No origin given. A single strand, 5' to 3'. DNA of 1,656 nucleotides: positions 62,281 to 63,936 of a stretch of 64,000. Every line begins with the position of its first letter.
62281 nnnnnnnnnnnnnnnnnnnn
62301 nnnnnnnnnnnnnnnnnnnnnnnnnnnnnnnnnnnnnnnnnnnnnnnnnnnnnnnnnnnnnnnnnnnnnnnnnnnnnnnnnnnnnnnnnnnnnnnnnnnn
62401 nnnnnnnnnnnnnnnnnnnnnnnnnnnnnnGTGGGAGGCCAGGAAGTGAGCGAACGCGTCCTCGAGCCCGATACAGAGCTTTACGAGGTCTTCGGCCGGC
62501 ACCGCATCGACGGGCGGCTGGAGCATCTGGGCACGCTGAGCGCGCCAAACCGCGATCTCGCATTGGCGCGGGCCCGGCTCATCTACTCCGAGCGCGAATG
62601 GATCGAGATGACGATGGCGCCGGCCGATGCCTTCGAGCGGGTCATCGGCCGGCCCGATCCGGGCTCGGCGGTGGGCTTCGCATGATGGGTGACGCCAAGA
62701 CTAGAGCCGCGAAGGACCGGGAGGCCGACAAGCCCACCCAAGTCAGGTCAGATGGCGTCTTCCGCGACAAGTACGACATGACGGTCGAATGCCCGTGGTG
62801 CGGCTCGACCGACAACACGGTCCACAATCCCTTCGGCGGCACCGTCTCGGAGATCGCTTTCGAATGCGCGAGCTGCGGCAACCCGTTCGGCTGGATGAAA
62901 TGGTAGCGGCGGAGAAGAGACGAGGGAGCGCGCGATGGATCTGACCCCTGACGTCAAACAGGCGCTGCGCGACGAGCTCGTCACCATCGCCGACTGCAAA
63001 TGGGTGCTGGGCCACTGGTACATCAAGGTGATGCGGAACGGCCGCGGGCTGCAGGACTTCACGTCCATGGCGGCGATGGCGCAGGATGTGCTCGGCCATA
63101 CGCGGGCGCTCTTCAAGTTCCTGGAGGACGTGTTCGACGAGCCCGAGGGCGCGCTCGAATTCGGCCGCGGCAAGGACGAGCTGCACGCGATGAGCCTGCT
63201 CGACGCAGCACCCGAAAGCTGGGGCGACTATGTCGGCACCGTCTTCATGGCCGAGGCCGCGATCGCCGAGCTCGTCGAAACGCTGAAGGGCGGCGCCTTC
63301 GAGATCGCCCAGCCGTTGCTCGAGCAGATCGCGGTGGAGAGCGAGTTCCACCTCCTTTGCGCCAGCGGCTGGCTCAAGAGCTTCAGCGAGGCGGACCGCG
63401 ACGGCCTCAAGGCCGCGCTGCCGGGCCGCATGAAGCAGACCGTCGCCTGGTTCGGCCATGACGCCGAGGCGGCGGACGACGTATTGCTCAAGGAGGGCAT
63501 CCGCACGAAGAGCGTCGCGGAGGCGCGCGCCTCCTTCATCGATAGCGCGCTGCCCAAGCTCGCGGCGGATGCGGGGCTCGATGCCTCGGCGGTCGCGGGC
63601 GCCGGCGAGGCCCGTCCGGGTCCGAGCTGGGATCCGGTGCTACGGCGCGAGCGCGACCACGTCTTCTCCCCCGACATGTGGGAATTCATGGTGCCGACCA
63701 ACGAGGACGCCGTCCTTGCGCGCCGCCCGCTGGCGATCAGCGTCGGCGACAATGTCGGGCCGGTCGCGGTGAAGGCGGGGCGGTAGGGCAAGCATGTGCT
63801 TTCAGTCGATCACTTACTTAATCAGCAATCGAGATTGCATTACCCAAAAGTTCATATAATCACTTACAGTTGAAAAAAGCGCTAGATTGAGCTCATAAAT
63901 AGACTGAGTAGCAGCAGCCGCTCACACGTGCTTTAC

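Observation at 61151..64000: Atypical paa-like diiron oxygenase cluster with PaaD split in two and paaB inserted between the halves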

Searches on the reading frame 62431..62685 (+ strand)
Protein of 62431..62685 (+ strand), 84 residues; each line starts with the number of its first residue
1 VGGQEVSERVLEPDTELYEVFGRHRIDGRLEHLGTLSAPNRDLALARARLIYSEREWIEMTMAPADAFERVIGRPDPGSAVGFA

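Call 3: search_protein_families(library=pfam, proteins=[window:62431-62685:+], max_evalue=0.01)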
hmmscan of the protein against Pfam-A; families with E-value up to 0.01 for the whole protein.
window:62431-62685:+ (84 aa): 1 family
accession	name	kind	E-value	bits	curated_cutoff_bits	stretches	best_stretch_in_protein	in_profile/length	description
PF06243.16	PaaB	-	5.7e-06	26.9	27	1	16-56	3-43/89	Phenylacetic acid degradation B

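Call 4: search_protein_families(library=ncbifam, proteins=[window:62431-62685:+], max_evalue=0.01)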
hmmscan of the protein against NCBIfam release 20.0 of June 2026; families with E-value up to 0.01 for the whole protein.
window:62431-62685:+ (84 aa): 2 families
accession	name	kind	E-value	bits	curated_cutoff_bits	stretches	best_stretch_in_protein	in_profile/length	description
TIGR02157.1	PA_CoA_Oxy2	equivalog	5.9e-06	26.3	85.45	1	16-56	2-42/90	1,2-phenylacetyl-CoA epoxidase subunit PaaB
TIGR04031.1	Htur_1727_fam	subfamily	7.3e-05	22.7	57.2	1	18-70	17-68/71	Htur_1727 family rSAM-partnered candidate RiPP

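Call 36: search_solved_structures(query=A2, max_evalue=1, show_alignments=2)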
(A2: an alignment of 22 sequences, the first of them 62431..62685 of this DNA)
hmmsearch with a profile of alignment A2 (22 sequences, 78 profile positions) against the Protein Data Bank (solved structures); distinct sequences matched with E-value up to 1: 4.
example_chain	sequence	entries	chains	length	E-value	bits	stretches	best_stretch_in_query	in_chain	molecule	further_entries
4iit_B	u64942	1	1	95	5.8e-07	32.4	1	12-67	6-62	Phenylacetate-CoA oxygenase subunit PaaB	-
3egr_A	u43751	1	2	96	1.3e-06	31.2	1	9-67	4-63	phenylacetate-CoA oxygenase subunit PaaB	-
7n0a_B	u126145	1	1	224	0.51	13.3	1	19-47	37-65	MSC-1 Fab Heavy chain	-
5ay6_A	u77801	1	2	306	0.79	12.7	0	26-55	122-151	Flagellar hook protein FlgE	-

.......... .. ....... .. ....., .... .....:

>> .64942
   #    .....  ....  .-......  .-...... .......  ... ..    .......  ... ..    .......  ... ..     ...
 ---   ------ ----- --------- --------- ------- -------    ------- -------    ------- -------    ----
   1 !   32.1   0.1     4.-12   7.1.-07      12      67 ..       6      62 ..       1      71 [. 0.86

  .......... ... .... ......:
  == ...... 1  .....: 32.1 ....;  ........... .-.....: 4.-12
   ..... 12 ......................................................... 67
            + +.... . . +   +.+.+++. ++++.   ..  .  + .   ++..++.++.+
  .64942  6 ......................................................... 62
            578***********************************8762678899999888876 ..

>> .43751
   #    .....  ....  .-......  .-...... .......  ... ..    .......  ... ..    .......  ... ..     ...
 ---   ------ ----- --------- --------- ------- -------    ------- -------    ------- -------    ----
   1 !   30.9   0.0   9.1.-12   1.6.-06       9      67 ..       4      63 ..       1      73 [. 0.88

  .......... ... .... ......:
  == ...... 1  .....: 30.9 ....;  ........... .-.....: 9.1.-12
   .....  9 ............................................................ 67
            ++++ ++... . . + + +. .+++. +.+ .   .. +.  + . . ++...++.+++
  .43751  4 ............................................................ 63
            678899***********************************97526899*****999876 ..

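Call 73: find_homologous_proteins(query=window:62446-62685:+, max_evalue=0.001)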
Query window:62446-62685:+ (79 aa): 5 proteins with E <= 0.001 among 5 candidates.
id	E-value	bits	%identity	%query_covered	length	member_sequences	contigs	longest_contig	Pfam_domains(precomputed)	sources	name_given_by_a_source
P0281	3.4e-44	166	96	100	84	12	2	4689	PF06243.17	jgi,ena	jgi:hypothetical protein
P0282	4.4e-42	159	92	100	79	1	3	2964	-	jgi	-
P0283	6.2e-42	158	94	100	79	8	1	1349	PF06243.17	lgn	-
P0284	3.3e-41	156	92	100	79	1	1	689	-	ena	-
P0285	2.1e-40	154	90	100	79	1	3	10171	-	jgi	jgi:1,2-phenylacetyl-CoA epoxidase PaaB subunit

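Call 83: predict_structure(alignment_id=A3)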
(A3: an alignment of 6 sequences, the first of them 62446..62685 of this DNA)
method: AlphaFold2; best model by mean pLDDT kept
length: 79 residues; sequences in the alignment: 6
mean_pLDDT: 52.7   pTM: 0.30
mean pLDDT of the five models: 52.7, 50.3, 49.2, 46.7, 44.8
residues with pLDDT >= 90: 0; 70-90: 0; 50-70: 46; < 50: 33
segments of 3 or more residues with pLDDT < 50: 1-7, 9-14, 16-24, 69-79
pLDDT, mean of each block of 10 residues (from residue 1): 43 48 52 62 61 61 54 41
secondary structure, 60 per line:
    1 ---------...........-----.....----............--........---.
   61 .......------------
elements in order: H10-20 H26-30 H35-46 H49-56 H60-67
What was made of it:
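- Tried and rejected: AlphaFold of the B-like protein with the only permitted alignment (six near-identical sequences) gave pLDDT 52.7, which is unusable, so no fold search was run on it (call 83).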

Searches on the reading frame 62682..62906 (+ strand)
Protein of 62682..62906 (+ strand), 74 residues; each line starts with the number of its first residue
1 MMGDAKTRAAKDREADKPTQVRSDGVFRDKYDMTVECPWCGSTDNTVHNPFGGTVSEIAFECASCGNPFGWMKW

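Call 3: search_protein_families(library=pfam, proteins=[window:62682-62906:+], max_evalue=0.01)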
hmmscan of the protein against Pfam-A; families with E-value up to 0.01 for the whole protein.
window:62682-62906:+ (74 aa): 5 families
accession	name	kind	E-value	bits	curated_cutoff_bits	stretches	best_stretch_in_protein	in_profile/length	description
PF23451.1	Zn_ribbon_PaaD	-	5.8e-15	55.1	27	1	26-73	6-53/53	PaaD zinc beta ribbon domain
PF09723.15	Zn_ribbon_8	-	0.0023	18.3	34.4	0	33-43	26-35/41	Zinc ribbon domain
PF00418.24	Tubulin-binding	-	0.0025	18.1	27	1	40-53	17-30/31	Tau and MAP protein, tubulin-binding repeat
PF23455.1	DUF7129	-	0.0055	16.9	30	0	54-67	6-19/45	Domain of unknown function (DUF7129)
PF23718.1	DUF7160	-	0.0068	16.9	27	0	60-72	39-51/54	Family of unknown function (DUF7160)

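Call 4: search_protein_families(library=ncbifam, proteins=[window:62682-62906:+], max_evalue=0.01)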
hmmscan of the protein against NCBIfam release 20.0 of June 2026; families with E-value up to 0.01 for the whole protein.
window:62682-62906:+ (74 aa): 7 families
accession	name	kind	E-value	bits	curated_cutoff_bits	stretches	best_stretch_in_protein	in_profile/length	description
TIGR02159.1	PA_CoA_Oxy4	equivalog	6.1e-09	36.3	108.15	1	25-73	98-144/146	1,2-phenylacetyl-CoA epoxidase subunit PaaD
NF041869.1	paae_haloarch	equivalog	1.6e-06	28.2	100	1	30-71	13-54/56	1,2-phenylacetyl-CoA epoxidase subunit PaaE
TIGR03655.1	anti_R_Lar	subfamily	9.5e-05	22.6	39.6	1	36-67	3-36/55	Lar family restriction alleviation protein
TIGR04165.1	methano_modCys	hypoth_equivalog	0.00047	20.3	60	1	32-66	5-43/50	TIGR04165 family Cys-rich peptide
NF047912.1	ECs_2282_CxxC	subfamily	0.00086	19.2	37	1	33-69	1-37/60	ECs_2282 family putative zinc-binding protein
NF041591.1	CxxC_VVA0879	subfamily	0.0032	17.5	37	0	49-67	11-29/101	VVA0879 family protein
TIGR02605.1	CxxC_CxxC_SSSS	subfamily_domain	0.0093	16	31.3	0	32-44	24-36/52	FmdB family zinc ribbon protein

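Call 43: find_homologous_proteins(query=window:62682-62906:+, max_evalue=0.001)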
Query window:62682-62906:+ (74 aa): 10 proteins with E <= 0.001 among 10 candidates.
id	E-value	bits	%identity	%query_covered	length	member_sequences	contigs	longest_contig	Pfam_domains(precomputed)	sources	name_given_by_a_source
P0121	1.1e-41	158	91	100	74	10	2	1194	PF23451.2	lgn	-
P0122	6.2e-37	143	88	100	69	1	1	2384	PF23451.2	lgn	-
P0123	9.9e-37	142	85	100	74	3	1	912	PF23451.2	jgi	jgi:transcription elongation factor Elf1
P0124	3.3e-36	140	85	100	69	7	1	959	PF23451.2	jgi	-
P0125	1.4e-34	135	81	100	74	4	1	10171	PF23451.2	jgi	jgi:transcription elongation factor Elf1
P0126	1.5e-29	119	74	100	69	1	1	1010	PF23451.2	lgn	-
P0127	5.5e-26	108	64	99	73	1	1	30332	PF23451.2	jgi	jgi:hypothetical protein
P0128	1.2e-25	107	73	86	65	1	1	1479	PF23451.2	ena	-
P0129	1.1e-24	104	75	82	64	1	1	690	PF23451.2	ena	-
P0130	1.1e-22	97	70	82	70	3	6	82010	PF23451.2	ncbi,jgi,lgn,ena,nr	ncbi:MAG TPA: hypothetical protein VM325_15185 [Alphaproteobacteria bacterium]|nr:hypothetical prote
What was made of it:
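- Tried and rejected: Word-indexed homologue searches with the 74-aa ribbon and the 79-aa B-like protein returned only 10 and 5 close hits (calls 43, 73).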

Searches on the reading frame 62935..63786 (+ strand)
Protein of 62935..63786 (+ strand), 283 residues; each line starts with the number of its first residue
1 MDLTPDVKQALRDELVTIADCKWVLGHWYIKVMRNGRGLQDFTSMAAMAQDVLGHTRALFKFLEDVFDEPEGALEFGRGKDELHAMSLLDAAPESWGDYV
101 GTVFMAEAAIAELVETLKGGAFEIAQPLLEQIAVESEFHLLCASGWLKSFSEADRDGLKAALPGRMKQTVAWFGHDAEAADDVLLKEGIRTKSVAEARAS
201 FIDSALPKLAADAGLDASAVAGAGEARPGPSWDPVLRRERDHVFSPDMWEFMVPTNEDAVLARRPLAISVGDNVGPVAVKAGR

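Call 3: search_protein_families(library=pfam, proteins=[window:62935-63786:+], max_evalue=0.01)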
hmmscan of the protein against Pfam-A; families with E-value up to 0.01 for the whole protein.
window:62935-63786:+ (283 aa): 1 family
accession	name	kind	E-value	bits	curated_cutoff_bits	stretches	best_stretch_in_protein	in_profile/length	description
PF05138.18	PaaA_PaaC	-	3.4e-16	59.7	28.5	1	7-216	14-224/263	Phenylacetic acid catabolic protein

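Call 4: search_protein_families(library=ncbifam, proteins=[window:62935-63786:+], max_evalue=0.01)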
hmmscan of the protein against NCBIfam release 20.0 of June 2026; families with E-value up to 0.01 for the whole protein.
window:62935-63786:+ (283 aa): 1 family
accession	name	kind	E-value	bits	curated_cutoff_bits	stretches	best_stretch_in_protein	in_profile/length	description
TIGR02158.1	PA_CoA_Oxy3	equivalog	1.5e-06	28.2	133.35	1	44-152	27-135/237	1,2-phenylacetyl-CoA epoxidase subunit PaaC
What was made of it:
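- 62935..63786 (+): PaaC-like structural subunit (283 aa), which lacks the full set of diiron ligands. PF05138 E 3.4e-16; TIGR02158 28.2 bits against a cut-off of 133 (calls 3, 4).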

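Call 6: find_encoding_contigs(protein=window:62935-63786:+, flank=10000, max_places=8)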
Protein window:62935-63786:+ (283 aa): no gene with exactly this product is on record in the collection.
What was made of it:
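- Tried and rejected: Exact-sequence look-up of the C-like protein found nothing on record (call 6).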
